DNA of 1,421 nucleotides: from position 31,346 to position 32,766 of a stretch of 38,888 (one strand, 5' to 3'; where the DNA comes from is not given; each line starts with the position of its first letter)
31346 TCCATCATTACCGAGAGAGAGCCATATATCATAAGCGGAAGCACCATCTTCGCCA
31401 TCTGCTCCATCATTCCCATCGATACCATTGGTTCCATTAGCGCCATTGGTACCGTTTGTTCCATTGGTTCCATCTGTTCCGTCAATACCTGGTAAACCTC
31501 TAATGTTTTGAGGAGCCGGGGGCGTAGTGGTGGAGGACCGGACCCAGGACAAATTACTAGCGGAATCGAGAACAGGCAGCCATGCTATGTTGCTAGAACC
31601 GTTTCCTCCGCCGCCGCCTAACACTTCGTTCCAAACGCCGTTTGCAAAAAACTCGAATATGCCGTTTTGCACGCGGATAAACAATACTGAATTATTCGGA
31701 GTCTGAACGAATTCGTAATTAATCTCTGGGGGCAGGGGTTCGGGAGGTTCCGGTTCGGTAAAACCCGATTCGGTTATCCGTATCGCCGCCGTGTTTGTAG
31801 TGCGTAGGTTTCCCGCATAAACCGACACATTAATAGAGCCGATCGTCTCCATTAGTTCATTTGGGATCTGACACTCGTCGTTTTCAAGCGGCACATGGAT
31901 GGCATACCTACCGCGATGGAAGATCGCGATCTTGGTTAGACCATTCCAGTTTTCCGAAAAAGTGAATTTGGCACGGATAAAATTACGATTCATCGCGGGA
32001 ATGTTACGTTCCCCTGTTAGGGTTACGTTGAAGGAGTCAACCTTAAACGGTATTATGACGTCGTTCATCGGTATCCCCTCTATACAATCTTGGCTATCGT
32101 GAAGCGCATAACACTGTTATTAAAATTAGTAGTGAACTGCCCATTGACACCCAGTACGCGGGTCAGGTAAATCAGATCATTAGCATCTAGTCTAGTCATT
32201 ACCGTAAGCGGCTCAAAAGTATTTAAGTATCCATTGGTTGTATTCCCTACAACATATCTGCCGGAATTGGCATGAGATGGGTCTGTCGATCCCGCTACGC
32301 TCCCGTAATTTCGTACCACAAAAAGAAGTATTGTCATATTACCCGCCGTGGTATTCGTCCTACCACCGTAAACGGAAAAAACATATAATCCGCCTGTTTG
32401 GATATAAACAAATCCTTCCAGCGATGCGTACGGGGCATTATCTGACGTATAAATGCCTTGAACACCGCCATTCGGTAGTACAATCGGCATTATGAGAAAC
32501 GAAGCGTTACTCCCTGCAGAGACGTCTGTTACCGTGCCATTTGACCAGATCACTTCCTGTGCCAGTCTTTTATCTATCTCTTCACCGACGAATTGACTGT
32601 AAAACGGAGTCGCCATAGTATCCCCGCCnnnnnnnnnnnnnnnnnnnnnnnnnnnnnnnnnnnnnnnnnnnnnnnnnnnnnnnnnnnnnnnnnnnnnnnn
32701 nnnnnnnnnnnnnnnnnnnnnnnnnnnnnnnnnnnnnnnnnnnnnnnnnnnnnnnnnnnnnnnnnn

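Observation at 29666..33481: Five-gene knob/collagen/LRR cassette wedged between the capsid gene and the connector genes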

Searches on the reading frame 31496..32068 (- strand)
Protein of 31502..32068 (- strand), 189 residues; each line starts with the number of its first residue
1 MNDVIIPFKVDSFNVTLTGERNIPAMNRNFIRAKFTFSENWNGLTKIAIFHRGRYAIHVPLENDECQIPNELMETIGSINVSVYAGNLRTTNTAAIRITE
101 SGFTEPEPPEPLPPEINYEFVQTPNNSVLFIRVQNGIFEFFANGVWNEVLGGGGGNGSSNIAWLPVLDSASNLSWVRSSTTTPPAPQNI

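Call 20: search_dna_similar(query=window:31502-32068:-, collection=phages, mode=protein, max_evalue=0.01, max_rows=30)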
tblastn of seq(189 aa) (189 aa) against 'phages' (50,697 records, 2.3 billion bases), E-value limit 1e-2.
Records with a match: 1; places in all: 1; records where one place covers at least 80% of the query: 0.
Best place of each record, by identity: <60% 1.
By first word of the organism name: Butyrivibrio 1.
By host as written in the record: Butyrivibrio fibrisolvens DSM 3071 1.
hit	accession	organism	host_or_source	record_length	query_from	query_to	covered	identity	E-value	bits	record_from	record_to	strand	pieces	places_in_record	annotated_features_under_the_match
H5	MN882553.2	Butyrivibrio virus Ceridwen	Butyrivibrio fibrisolvens DSM 3071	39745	23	94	38%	34.7%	1e-6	54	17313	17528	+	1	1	hypothetical protein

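Call 22: get_annotated_region(hit=H5, flank=12000)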
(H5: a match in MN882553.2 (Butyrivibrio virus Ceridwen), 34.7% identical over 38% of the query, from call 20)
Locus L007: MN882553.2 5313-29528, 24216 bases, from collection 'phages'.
description: Butyrivibrio virus Ceridwen, complete genome.
organism: Butyrivibrio virus Ceridwen (NCBI taxid 2696359)
taxonomy: Viruses; Duplodnaviria; Heunggongvirae; Uroviricota; Caudoviricetes
host: Butyrivibrio fibrisolvens DSM 3071; source: -; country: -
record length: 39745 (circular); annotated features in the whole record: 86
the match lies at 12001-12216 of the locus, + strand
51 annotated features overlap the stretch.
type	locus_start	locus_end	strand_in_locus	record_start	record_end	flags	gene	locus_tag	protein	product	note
CDS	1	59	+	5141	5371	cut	-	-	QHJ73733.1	hypothetical protein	Hypothetical coding region with unknown function. ORF predicted by GeneMarkS-2, Glimmer3, Phanotate-v1.1.2, ...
CDS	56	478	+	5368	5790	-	-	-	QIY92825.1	putative tail component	Pfam putative tail component (PF04883.12), TIGRfam phage morphogenesis family. Protein thought be involved in tail ...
regulatory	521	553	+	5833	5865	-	-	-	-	promoter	promoter predicted by PhagePromoter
regulatory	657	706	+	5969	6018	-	-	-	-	terminator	Predicted by FindTerm v2.8.1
CDS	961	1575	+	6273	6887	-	-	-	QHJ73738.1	fibronectin autolysin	Similar to fibronectin autolysin in Clostridium phage phiCP39-O (VOG4555, YP_002265421.1), Pfam minor structural ...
CDS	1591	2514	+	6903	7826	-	-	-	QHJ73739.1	putative head protein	Similar to uncharacterised hypothetical protein in Enterococcus phage phiFL1A (673832.D2IYW7_9CAUD, VOG1319, ...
CDS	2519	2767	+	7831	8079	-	-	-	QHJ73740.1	hypothetical protein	Similar to uncharacterised hypothetical protein in Staphylococcus virus 29 (320846.Q4ZB39_9CAUD, VOG4543, YP_240537.1) ...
CDS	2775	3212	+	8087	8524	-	-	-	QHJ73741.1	hypothetical protein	Similar to uncharacterised hypothetical protein in Clostridium phage phiCP26F (673376.F2VHX0_9CAUD, VOG1276, ...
CDS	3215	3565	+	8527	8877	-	-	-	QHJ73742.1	hypothetical protein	Similar to uncharacterised hypothetical protein in Clostridium Phage phiCP13O (VOG1277, YP_007005033.1). ORF predicted ...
CDS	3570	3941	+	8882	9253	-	-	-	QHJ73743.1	hypothetical protein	Hypothetical coding region with unknown function. ORF predicted by GeneMarkS-2, Glimmer3, Phanotate-v1.1.2, ...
CDS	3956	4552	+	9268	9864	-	-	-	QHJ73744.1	hypothetical protein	Similar to uncharacterised hypothetical protein in Clostridium phage phiCP26F (673376.F2VHX3_9CAUD, YP_007004002.1). ...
CDS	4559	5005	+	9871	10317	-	-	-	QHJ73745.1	hypothetical protein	Hypothetical coding region with unknown function. ORF predicted by GeneMarkS-2, Glimmer3, Phanotate-v1.1.2, ...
CDS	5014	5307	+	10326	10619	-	-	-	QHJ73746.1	hypothetical protein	Hypothetical coding region with unknown function. ORF predicted by GeneMarkS-2, Glimmer3, Phanotate-v1.1.2, ...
CDS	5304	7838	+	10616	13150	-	-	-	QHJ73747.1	putative tape measure protein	Similar to PblA in Streptococcus phage SM1 (157924.Q9F4J3_9CAUD, NP_862888.1, VOG4545), shown to be a possible tape ...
CDS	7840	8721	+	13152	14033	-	-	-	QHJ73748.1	tail protein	Similar to tail structural protein in Lactococcus phage Q33 (254253.R9QNI4_9CAUD, VOG3653, AFV51073.1), Pfam phage tail ...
CDS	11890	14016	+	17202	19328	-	-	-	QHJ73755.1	hypothetical protein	Hypothetical coding region with unknown function. ORF predicted by Phanotate-v1.1.2, Prodigal-v2.6.3.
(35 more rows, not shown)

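Call 25: find_homologous_proteins(query=window:31502-32068:-, max_evalue=0.001)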
Query seq(189 aa) (189 aa): 3 proteins with E <= 0.001 among 48 candidates.
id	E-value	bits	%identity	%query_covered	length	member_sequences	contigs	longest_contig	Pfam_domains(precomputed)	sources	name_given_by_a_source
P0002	1.4e-104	366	100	87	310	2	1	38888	PF01391.24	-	-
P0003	7.5e-43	165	48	88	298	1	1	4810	-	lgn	-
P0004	1.5e-42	164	50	78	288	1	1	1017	-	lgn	-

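Call 27: find_encoding_contigs(protein=P0003, flank=10000)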
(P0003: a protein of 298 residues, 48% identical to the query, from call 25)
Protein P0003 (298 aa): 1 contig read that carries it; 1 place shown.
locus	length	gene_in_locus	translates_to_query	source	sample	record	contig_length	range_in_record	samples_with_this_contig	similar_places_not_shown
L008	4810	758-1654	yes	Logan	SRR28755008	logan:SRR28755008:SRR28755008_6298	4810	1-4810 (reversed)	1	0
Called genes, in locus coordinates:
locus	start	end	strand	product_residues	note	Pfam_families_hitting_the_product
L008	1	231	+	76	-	?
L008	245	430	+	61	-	-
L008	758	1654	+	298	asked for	-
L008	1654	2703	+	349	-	PF03382:DUF285 (weak)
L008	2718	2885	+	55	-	-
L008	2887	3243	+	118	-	-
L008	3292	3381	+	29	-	-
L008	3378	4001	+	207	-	PF05257:CHAP (weak), PF01476:LysM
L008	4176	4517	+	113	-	-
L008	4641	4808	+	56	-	?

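Call 52: find_related_loci(query=A4, collection=viral_contigs, flank=10000)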
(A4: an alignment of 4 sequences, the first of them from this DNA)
Query A4 (191 aa) in viral_contigs; peptide patterns used: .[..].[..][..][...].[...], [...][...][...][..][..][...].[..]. (x = any residue, [..] = any of these).
195 stretches matched a pattern; 12 encode a relative of the query (tblastn E <= 1e-3); 12 distinct loci.
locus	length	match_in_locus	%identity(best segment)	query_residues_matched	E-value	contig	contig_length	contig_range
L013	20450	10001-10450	31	2-140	1e-13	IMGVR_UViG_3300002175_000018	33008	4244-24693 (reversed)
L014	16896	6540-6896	34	6-117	3e-12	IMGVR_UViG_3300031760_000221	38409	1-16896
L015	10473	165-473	33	6-106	4e-11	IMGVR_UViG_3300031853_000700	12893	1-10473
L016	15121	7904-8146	40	20-97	2e-10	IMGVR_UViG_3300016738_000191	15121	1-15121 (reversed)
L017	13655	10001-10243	40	20-97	2e-10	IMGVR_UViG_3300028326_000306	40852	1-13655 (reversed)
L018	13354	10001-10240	41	20-96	2e-10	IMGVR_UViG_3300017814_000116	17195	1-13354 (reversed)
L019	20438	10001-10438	28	5-147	4e-9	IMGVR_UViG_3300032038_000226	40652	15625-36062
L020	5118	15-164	40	28-75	2e-8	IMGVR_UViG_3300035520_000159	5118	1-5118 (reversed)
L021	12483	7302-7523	32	12-75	6e-8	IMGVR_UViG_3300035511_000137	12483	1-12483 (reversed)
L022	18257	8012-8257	34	2-86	1e-6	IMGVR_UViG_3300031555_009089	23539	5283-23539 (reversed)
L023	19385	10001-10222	32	12-75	7e-8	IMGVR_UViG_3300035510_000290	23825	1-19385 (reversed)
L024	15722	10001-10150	35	1-57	3e-5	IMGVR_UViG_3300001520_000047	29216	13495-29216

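Call 96: search_protein_families(library=phrogs, proteins=[L019:4135-5013:+, L019:9252-9986:+, L019:11368-12195:+, L019:14120-15340:+, L023:3852-5951:+, L023:6052-7065:+, L023:8378-9982:+, L023:11682-12779:+, L014:7868-8713:+, L022:7092-8021:+], max_evalue=0.001)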
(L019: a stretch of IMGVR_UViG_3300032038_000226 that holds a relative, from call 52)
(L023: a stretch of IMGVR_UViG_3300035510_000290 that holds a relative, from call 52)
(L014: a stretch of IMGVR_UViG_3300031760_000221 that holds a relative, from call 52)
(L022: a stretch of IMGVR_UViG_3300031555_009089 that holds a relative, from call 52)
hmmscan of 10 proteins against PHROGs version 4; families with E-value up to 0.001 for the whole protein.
L019:4135-5013:+ (292 aa): 3 families
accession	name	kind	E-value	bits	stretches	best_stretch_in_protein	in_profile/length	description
phrog_422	-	head and packaging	4.9e-35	122.4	1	1-279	3-292/297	major head protein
phrog_267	-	head and packaging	1.7e-08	35.1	1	8-216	44-257/410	major head protein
phrog_19395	-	tail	0.0006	18.8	1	14-132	974-1081/1126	tail fiber protein; host specificity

L019:9252-9986:+ (244 aa): 1 family
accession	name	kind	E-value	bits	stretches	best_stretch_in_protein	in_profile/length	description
phrog_2295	-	unknown function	2.6e-10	40.5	2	121-240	736-845/1183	-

L019:11368-12195:+ (275 aa): 1 family
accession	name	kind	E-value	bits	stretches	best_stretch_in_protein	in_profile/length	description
phrog_18805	-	unknown function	1.1e-05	25.5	1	98-196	317-409/457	-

L019:14120-15340:+ (406 aa): 0 families

L023:3852-5951:+ (699 aa): 1 family
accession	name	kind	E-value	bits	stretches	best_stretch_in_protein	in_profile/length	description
phrog_156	-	head and packaging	7.2e-30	105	1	27-639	26-595/681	portal protein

L023:6052-7065:+ (337 aa): 0 families

L023:8378-9982:+ (534 aa): 3 families
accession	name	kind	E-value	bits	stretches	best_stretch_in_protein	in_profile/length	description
phrog_4242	-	tail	8.1e-08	33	1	77-227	156-312/628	tail fiber protein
phrog_36443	-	unknown function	4.9e-05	22.4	1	176-293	821-942/1238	-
phrog_18190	-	unknown function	0.00018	21.1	1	153-362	375-591/723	-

L023:11682-12779:+ (365 aa): 3 families
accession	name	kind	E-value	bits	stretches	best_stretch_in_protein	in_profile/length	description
phrog_19280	-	unknown function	1.8e-09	37.8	1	181-267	445-531/623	-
phrog_10993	-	head and packaging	2.9e-09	37.3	1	183-363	55-238/556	Hoc-like head decoration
phrog_24060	-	unknown function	9.4e-06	24.3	1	178-290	65-177/1438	-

L014:7868-8713:+ (281 aa): 0 families

L022:7092-8021:+ (309 aa): 1 family
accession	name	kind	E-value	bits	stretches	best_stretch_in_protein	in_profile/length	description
phrog_13879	-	unknown function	1.9e-09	37.3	1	30-129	196-296/571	-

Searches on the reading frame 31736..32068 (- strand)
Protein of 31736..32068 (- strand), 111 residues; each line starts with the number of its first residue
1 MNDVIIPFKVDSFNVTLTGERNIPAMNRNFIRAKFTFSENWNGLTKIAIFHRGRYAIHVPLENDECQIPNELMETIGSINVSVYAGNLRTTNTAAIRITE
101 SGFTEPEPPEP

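Call 68: search_protein_families(library=pfam, alignment_id=A5, max_evalue=1)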
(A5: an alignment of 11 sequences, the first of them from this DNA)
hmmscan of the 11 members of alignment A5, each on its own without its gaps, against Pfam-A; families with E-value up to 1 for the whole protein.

A. member 1, seq(111 aa): 0 families

B. families by the number of members that match (of 11 scanned): 7 families
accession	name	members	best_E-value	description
PF16235.10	DUF4894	1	0.011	Domain of unknown function (DUF4894)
PF19615.4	DUF6120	1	0.016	Family of unknown function (DUF6120)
PF23008.3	FN3_Tor_3rd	1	0.036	Tyrosine-protein kinase receptor torso, third FN3 domain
PF16426.10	DUF5023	1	0.046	Domain of unknown function (DUF5023)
PF01965.30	DJ-1_PfpI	1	0.11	DJ-1/PfpI family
PF23974.1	DUF7300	1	0.19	Domain of unknown function (DUF7300)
PF13233.12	Complex1_LYR_2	1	0.26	Complex1_LYR-like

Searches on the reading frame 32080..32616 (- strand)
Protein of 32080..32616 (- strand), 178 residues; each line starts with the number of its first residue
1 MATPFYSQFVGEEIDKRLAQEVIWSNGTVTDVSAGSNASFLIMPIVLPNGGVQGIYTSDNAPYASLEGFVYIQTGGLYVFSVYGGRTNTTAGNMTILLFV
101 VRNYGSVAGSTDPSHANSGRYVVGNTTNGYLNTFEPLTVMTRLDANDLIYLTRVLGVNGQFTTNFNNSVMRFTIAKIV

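Call 3: search_protein_families(library=pfam, proteins=[window:32080-32616:-], max_evalue=0.1)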
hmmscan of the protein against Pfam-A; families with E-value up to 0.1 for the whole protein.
window:32080-32616:- (178 aa): 0 families

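Call 4: search_protein_families(library=phrogs, proteins=[window:32080-32616:-], max_evalue=0.1)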
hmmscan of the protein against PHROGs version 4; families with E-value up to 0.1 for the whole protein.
window:32080-32616:- (178 aa): 0 families

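Call 8: search_solved_structures(query=window:32080-32616:-, max_evalue=10)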
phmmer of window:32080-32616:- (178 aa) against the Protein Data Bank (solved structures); distinct sequences matched with E-value up to 10: 2.
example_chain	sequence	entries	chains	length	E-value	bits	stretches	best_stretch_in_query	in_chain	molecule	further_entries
6oeg_N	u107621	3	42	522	1.9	11.7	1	108-167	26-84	Type IV secretion system apparatus protein CagX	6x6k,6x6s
6x6j_AX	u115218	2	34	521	1.9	11.7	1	108-167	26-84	Cag pathogenicity island protein (Cag8)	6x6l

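Call 11: find_related_loci(query=window:32080-32616:-, collection=viral_contigs, flank=8000)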
Query window:32080-32616:- (178 aa) in viral_contigs; peptide patterns used: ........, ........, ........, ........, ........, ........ (x = any residue, [..] = any of these).
9 stretches matched a pattern, but none encodes a relative of the query by tblastn (E <= 1e-3).

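Call 13: find_encoding_contigs(protein=window:32080-32616:-, flank=10000, max_places=10)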
Protein window:32080-32616:- (178 aa): 3 contigs read that carry it; 2 places shown.
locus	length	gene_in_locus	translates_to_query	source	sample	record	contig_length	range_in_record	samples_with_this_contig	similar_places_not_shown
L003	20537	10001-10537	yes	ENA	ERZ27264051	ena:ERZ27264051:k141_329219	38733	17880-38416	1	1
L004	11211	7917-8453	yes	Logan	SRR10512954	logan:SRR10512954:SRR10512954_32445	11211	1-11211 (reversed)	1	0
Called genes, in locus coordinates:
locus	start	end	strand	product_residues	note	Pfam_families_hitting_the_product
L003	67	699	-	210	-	-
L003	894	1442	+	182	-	PF00589:Phage_integrase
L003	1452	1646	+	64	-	-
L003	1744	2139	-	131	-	-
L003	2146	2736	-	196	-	-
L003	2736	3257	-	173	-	-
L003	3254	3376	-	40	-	-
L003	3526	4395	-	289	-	-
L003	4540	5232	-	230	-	-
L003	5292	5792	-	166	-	-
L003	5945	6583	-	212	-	-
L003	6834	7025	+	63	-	-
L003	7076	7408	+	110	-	PF08281:Sigma70_r4_2 (weak)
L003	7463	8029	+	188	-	PF06810:Phage_scaffold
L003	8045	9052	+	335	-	-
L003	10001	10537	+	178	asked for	-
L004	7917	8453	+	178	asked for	-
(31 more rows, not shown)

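Call 14: find_homologous_proteins(query=window:32080-32616:-, max_evalue=0.01)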
Query window:32080-32616:- (178 aa): 1 proteins with E <= 0.01 among 72 candidates.
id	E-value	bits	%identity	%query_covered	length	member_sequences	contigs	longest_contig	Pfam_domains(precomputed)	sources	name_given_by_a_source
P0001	3.1e-110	384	100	100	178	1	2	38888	-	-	-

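Call 80: predict_structure(protein=window:32080-32616:-)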
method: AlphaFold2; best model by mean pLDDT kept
length: 178 residues; sequences in the alignment: 1
mean_pLDDT: 32.4   pTM: 0.21
mean pLDDT of the five models: 32.4, 30.2, 29.0, 27.4, 26.4
residues with pLDDT >= 90: 0; 70-90: 0; 50-70: 0; < 50: 178
segments of 3 or more residues with pLDDT < 50: 1-178
pLDDT, mean of each block of 10 residues (from residue 1): 22 26 28 30 34 36 32 37 33 37 35 36 35 32 40 35 28 26
secondary structure, 60 per line:
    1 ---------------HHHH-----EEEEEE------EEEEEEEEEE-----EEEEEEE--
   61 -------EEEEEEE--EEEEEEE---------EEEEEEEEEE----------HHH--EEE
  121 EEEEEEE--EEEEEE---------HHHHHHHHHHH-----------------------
elements in order: H16-19 E25-30 E37-46 E52-58 E68-74 E77-83 E93-102 E118-127 E130-135 H145-155

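Call 103: search_protein_families(library=ncbifam, proteins=[window:32080-32616:-], max_evalue=0.01)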
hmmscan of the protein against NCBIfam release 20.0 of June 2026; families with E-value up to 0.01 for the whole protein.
window:32080-32616:- (178 aa): 0 families

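Call 107: search_protein_families(library=padloc, proteins=[window:32080-32616:-], max_evalue=0.01)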
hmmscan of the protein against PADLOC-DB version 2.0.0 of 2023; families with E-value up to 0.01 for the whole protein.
window:32080-32616:- (178 aa): 0 families
